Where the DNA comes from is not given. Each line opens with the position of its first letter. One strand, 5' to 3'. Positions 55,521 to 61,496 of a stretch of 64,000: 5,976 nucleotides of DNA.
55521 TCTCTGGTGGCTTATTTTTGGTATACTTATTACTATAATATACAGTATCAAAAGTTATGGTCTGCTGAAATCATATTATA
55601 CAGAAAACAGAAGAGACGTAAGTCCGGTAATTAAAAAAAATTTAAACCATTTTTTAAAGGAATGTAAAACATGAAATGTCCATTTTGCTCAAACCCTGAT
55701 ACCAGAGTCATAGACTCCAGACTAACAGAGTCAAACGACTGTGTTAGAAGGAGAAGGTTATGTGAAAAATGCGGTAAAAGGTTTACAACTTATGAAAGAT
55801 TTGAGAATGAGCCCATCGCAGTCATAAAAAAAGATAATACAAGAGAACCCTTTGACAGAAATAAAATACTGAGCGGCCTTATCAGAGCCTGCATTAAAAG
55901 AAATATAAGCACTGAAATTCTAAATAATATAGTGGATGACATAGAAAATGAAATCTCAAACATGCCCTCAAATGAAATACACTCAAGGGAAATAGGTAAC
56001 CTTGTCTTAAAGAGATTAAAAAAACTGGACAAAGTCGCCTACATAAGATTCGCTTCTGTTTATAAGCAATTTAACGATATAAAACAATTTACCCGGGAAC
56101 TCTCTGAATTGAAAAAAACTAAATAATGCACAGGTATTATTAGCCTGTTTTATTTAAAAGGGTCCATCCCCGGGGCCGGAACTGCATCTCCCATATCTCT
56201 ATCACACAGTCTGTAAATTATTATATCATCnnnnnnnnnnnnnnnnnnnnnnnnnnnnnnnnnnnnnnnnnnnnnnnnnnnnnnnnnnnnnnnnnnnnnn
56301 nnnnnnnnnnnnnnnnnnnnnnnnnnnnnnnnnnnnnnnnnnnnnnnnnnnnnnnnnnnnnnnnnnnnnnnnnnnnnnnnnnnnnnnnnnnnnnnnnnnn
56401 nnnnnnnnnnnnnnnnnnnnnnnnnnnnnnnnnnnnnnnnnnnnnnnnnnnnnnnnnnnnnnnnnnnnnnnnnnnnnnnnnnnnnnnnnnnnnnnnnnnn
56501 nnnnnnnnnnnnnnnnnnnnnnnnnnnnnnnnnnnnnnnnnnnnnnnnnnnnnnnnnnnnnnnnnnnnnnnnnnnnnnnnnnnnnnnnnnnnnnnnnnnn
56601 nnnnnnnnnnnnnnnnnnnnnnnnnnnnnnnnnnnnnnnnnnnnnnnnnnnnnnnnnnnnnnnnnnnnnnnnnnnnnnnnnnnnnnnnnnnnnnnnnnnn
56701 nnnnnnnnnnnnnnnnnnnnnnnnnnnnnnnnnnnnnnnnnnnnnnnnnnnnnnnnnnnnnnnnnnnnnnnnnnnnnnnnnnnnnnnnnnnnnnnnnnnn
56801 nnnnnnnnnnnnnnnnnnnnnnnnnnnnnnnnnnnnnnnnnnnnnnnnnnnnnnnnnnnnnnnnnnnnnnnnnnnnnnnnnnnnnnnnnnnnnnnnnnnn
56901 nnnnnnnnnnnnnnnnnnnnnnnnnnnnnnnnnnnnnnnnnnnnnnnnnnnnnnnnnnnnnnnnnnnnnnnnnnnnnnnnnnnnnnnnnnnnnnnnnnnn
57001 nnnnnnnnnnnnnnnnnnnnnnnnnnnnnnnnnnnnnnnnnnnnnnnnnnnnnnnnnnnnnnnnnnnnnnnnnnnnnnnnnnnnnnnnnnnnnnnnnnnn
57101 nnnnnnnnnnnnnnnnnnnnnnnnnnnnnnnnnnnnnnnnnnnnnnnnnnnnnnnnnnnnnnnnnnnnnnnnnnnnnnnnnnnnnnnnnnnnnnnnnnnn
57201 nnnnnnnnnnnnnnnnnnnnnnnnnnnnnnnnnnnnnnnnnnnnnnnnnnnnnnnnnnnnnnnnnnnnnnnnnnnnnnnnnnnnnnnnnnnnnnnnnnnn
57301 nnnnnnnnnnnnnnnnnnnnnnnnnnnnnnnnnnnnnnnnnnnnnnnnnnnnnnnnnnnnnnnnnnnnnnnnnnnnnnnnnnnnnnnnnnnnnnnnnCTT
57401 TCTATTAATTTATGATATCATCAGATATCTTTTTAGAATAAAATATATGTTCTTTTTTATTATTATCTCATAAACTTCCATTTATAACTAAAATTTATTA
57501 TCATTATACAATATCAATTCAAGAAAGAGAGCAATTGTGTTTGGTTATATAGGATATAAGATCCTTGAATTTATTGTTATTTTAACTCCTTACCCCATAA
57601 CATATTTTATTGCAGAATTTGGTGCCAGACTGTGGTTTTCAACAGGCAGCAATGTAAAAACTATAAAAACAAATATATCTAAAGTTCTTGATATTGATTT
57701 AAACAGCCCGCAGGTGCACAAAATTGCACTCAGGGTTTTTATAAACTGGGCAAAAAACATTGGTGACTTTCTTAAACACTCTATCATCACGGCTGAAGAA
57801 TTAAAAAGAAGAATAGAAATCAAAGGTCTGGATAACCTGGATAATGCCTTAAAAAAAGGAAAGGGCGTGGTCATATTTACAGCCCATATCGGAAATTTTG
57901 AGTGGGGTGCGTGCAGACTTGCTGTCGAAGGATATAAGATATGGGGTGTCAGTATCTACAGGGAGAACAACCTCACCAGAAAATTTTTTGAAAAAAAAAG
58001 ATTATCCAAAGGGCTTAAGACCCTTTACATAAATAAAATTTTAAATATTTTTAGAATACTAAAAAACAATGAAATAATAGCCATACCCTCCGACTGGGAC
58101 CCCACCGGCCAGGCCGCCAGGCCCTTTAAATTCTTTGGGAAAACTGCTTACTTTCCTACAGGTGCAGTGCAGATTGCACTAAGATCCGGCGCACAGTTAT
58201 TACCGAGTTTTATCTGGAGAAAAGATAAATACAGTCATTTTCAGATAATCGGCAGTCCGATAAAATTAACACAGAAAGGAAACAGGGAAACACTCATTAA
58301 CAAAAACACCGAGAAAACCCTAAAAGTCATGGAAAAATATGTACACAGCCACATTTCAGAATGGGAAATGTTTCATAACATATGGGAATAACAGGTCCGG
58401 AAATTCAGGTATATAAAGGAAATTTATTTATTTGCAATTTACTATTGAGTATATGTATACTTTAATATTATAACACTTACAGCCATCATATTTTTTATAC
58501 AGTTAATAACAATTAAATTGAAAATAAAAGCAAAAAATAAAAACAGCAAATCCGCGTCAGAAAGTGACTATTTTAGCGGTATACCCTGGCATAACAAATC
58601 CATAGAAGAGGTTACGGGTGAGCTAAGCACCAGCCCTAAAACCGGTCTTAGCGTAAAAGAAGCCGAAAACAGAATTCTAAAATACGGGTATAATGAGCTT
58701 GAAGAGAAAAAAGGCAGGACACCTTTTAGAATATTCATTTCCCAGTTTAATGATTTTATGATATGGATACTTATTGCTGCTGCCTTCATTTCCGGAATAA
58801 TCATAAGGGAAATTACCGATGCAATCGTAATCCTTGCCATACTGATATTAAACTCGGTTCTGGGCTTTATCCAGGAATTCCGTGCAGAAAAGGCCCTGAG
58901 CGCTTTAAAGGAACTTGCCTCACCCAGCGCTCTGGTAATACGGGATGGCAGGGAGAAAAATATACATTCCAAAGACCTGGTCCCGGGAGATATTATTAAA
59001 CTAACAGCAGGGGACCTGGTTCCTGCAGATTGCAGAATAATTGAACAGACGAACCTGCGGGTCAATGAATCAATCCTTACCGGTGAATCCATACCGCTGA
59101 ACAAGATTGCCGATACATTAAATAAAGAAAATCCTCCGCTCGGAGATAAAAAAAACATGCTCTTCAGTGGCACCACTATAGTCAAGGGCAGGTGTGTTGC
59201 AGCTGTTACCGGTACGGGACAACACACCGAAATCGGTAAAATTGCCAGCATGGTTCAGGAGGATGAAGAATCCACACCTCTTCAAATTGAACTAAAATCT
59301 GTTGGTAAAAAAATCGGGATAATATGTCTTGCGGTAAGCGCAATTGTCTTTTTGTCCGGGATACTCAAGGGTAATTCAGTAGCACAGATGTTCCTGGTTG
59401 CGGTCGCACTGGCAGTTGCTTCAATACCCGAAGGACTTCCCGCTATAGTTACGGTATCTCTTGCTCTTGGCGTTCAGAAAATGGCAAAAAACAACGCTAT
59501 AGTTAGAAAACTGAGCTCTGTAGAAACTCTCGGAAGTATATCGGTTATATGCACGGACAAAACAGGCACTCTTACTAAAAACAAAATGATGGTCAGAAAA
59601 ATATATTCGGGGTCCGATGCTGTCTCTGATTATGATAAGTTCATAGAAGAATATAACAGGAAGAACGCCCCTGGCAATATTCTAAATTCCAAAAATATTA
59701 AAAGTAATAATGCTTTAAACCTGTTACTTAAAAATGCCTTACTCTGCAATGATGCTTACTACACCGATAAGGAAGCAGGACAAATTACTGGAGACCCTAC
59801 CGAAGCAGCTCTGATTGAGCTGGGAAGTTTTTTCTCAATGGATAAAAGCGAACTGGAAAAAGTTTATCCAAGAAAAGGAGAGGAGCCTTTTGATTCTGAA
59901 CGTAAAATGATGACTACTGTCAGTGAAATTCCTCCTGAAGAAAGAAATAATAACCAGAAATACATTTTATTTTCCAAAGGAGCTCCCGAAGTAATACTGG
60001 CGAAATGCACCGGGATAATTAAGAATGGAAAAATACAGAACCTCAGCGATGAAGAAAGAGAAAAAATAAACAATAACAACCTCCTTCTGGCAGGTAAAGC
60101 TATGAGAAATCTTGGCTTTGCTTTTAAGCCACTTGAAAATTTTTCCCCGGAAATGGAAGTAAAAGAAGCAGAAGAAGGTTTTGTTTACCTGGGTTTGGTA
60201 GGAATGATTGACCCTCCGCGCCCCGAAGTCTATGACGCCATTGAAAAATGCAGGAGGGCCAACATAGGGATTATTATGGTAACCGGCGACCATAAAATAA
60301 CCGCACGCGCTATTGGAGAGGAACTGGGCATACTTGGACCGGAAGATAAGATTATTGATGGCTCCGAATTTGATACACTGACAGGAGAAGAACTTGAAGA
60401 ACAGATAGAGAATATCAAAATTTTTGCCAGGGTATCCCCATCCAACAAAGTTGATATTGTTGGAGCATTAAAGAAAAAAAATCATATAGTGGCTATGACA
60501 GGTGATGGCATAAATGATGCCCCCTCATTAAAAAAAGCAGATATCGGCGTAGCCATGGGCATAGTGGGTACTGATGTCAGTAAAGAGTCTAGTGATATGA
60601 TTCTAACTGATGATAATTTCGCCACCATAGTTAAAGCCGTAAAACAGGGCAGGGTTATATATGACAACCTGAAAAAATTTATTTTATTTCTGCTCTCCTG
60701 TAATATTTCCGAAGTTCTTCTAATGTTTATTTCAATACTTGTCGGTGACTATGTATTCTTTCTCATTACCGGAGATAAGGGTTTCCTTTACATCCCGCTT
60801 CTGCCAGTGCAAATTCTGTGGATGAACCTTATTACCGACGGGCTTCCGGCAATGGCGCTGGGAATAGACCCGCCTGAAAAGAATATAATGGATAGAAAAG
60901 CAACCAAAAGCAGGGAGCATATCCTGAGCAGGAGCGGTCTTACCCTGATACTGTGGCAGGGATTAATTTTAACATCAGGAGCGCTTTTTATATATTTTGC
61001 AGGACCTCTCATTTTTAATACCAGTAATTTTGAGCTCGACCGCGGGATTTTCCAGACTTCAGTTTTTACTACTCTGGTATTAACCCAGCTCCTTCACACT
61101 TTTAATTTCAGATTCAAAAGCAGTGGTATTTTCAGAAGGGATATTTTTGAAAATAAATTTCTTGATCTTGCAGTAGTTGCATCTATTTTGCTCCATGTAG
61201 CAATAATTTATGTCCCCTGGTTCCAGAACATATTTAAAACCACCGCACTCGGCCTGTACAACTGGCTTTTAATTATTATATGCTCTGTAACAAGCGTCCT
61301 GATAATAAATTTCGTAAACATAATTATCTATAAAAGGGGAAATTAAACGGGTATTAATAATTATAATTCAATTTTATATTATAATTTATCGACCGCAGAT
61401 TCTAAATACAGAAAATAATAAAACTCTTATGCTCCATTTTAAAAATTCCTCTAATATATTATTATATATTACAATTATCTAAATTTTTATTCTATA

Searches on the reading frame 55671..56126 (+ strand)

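Call 20: search_protein_families(library=pfam, proteins=[window:55671-56126:+], max_evalue=0.00001)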
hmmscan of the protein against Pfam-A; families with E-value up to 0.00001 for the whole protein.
window:55671-56126:+ (151 aa): 2 families
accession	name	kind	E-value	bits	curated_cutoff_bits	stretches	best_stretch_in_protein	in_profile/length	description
PF03477.21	ATP-cone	-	7.8e-23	81.3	25.8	1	50-136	2-87/88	ATP cone domain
PF22811.2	Zn_ribbon_NrdR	-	6.9e-20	71.2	27.2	1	1-42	1-42/42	Transcriptional repressor NrdR-like, N-terminal domain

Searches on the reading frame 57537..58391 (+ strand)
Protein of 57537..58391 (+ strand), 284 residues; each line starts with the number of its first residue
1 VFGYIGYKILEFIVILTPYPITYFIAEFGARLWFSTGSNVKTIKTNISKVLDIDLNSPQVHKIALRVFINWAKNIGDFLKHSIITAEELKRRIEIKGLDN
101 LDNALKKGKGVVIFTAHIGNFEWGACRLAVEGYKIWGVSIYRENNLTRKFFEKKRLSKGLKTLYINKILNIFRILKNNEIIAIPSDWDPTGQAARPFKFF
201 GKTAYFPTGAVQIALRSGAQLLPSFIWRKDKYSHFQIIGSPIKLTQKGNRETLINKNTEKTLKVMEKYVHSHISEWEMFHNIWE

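Call 20: search_protein_families(library=pfam, proteins=[window:57537-58391:+], max_evalue=0.00001)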
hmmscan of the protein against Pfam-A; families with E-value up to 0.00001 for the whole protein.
window:57537-58391:+ (284 aa): 1 family
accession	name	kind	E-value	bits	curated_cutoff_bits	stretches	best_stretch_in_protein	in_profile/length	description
PF03279.18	Lip_A_acyltrans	-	8.9e-34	117.4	22.3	1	9-283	21-293/295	Bacterial lipid A biosynthesis acyltransferase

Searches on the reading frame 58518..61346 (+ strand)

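Call 20: search_protein_families(library=pfam, proteins=[window:58518-61346:+], max_evalue=0.00001)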
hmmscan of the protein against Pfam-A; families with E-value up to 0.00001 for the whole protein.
window:58518-61346:+ (942 aa): 5 families
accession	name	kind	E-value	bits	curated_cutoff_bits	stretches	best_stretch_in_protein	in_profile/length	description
PF00122.25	E1-E2_ATPase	-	9.8e-58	195.1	28.1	1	133-325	2-181/181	E1-E2 ATPase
PF00689.26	Cation_ATPase_C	-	3.6e-50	170.6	27.3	1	759-934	2-173/175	Cation transporting ATPase, C-terminus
PF00690.31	Cation_ATPase_N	-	5.3e-23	80.9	20.4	1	24-92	1-69/69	Cation transporter/ATPase, N-terminus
PF13246.12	Cation_ATPase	-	9.1e-23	80.5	21.7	1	409-499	2-90/91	Cation transport ATPase (P-type)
PF00702.32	Hydrolase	-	4.5e-18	66.8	26.4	1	556-675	86-191/191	haloacid dehalogenase-like hydrolase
